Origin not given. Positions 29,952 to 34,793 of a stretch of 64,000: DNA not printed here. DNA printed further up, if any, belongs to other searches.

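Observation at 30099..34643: Giant SF1 helicase fused to a Vsr/DUF559-like nuclease fold, with an unusually long insert inside the helicase core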

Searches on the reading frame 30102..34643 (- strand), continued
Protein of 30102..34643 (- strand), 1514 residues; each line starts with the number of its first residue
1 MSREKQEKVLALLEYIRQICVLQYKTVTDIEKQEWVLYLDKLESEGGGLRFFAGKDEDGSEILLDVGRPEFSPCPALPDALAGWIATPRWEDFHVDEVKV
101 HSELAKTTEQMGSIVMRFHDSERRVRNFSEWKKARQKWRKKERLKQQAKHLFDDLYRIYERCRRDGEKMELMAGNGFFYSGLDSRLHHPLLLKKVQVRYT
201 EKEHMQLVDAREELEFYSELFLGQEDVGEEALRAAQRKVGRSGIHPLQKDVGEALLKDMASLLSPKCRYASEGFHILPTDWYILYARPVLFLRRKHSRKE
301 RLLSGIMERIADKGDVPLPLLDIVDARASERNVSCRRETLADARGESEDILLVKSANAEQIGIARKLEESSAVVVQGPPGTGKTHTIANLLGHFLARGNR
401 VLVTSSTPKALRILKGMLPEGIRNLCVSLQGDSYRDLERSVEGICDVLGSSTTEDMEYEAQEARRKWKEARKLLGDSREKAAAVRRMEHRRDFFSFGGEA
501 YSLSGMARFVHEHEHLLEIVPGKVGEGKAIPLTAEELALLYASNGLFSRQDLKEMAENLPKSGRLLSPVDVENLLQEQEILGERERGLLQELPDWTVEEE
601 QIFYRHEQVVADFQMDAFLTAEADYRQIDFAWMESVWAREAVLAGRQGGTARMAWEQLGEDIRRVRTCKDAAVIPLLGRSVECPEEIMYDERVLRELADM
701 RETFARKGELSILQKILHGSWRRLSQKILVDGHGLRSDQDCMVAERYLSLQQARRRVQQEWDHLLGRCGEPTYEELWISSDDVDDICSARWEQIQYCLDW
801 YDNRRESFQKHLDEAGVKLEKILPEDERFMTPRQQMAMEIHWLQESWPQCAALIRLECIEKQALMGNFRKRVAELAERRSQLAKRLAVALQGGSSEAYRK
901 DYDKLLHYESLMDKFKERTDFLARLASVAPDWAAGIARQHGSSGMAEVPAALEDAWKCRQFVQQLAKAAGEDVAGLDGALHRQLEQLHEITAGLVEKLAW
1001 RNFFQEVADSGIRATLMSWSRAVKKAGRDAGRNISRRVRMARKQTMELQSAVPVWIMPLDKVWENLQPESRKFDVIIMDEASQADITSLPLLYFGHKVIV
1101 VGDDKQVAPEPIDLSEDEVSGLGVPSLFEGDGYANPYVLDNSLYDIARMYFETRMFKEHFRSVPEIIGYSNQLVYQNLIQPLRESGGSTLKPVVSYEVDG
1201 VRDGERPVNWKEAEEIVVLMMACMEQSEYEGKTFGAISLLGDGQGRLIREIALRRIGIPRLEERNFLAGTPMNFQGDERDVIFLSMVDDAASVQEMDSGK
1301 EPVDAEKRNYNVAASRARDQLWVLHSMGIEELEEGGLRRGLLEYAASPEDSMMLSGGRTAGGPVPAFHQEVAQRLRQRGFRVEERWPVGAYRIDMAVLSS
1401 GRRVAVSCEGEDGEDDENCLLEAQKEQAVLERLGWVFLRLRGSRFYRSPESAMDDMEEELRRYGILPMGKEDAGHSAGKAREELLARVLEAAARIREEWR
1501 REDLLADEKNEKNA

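Call 78: search_dna_similar(query=window:30102-34643:-, collection=phages, mode=protein, max_rows=10, max_evalue=1e-10)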
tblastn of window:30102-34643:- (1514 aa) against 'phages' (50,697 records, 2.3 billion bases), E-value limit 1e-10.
No match.

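Call 81: find_encoding_contigs(protein=P0054, flank=10000, max_places=1)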
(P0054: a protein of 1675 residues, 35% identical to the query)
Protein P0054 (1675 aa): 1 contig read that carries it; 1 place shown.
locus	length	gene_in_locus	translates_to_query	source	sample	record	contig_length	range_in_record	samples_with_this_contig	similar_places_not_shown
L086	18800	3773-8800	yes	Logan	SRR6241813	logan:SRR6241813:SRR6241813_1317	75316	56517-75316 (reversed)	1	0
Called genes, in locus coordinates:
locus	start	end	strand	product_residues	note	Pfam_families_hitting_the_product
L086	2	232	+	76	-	?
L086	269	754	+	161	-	PF04073:tRNA_edit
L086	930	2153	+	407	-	PF01554:MatE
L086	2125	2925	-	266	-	PF01177:Asp_Glu_race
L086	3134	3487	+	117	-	PF00462:Glutaredoxin (weak), PF03960:ArsC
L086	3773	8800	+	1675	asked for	PF00580:UvrD-helicase (faint), PF13086:AAA_11, PF13245:AAA_19 (weak), PF13604:AAA_30, PF13086:AAA_11 (weak), PF13087:AAA_12, PF04480:DUF559, PF18741:MTES_1575, +2 more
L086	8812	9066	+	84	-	PF02229:PC4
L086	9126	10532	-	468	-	PF13203:DUF2201_N, PF09967:DUF2201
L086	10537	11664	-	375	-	PF00158:Sigma54_activat (faint), PF00004:AAA (weak), PF07728:AAA_5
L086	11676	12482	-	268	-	-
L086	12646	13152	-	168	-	-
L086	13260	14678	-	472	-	PF00474:SSF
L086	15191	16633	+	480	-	PF01266:DAO, PF01494:FAD_binding_3 (faint), PF03486:HI0933_like (faint), PF05834:Lycopene_cycl (faint), PF07992:Pyr_redox_2 (faint), PF13450:NAD_binding_8 (weak), PF13738:Pyr_redox_3 (weak), PF04324:Fer2_BFD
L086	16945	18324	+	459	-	PF00015:MCPsignal, PF13682:CZB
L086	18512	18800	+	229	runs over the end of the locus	PF00392:GntR, PF07729:FCD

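Call 82: find_encoding_contigs(protein=P0109, flank=10000, max_places=1)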
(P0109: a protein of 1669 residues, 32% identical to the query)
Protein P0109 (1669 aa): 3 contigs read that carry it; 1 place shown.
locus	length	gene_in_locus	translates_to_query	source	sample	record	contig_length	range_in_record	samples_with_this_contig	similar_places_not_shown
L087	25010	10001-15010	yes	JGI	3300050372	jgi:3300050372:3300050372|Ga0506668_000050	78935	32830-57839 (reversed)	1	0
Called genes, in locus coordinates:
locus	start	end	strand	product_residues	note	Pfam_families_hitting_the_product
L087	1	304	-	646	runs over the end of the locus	PF07944:Beta-AFase-like_GH127_cat, PF20736:Glyco_hydro127M, PF20737:Glyco_hydro127C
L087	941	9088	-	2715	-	PF00082:Peptidase_S8, PF26182:Ig_NUP210_5th (faint), PF02368:Big_2, PF07523:Big_3 (weak), PF26918:Ig_Eae (weak), PF07523:Big_3, PF09479:Flg_new, PF00041:fn3 (faint)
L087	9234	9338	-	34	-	-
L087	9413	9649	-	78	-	-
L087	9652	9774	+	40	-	-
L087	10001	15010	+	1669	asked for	PF00580:UvrD-helicase (faint), PF13086:AAA_11, PF13245:AAA_19 (weak), PF13604:AAA_30 (weak), PF13086:AAA_11 (weak), PF13087:AAA_12, PF04480:DUF559, PF18741:MTES_1575, +2 more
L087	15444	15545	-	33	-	-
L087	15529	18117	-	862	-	-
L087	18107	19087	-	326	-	-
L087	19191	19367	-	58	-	-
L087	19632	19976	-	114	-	PF21983:NikA-like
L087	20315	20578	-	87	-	-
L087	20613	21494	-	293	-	PF17989:ALP_N, PF21522:MreB-like_C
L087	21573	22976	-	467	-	PF14657:Arm-DNA-bind_4, PF14659:Phage_int_SAM_3, PF00589:Phage_integrase, PF21983:NikA-like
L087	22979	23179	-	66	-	-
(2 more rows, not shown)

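Call 83: find_encoding_contigs(protein=P0048, flank=10000, max_places=1)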
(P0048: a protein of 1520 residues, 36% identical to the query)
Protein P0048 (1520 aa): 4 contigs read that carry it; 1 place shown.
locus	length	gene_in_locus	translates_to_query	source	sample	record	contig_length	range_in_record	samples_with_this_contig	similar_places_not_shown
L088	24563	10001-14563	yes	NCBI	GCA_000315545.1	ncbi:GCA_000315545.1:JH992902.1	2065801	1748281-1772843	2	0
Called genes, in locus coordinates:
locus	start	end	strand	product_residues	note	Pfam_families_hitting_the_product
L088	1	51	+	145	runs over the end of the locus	PF00252:Ribosomal_L16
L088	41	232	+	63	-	PF00831:Ribosomal_L29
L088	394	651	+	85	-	PF00366:Ribosomal_S17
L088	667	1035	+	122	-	PF00238:Ribosomal_L14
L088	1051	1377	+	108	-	PF00467:KOW, PF17136:ribosomal_L24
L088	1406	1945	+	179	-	PF00281:Ribosomal_L5, PF00673:Ribosomal_L5_C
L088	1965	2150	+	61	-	PF00253:Ribosomal_S14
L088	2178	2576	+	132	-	PF00410:Ribosomal_S8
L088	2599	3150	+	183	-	PF00347:Ribosomal_L6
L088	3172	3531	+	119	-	PF00861:Ribosomal_L18p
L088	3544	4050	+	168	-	PF00333:Ribosomal_S5, PF03719:Ribosomal_S5_C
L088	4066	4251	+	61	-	PF00327:Ribosomal_L30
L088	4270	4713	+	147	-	PF00828:Ribosomal_L27A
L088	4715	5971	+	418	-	PF00344:SecY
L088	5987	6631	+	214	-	PF00406:ADK, PF13207:AAA_17, PF13671:AAA_33 (weak), PF17213:Hydin_ADK (faint), PF05191:ADK_lid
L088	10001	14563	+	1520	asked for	PF00580:UvrD-helicase (weak), PF13086:AAA_11, PF13245:AAA_19 (weak), PF13604:AAA_30 (weak), PF13087:AAA_12, PF04480:DUF559 (weak), PF18741:MTES_1575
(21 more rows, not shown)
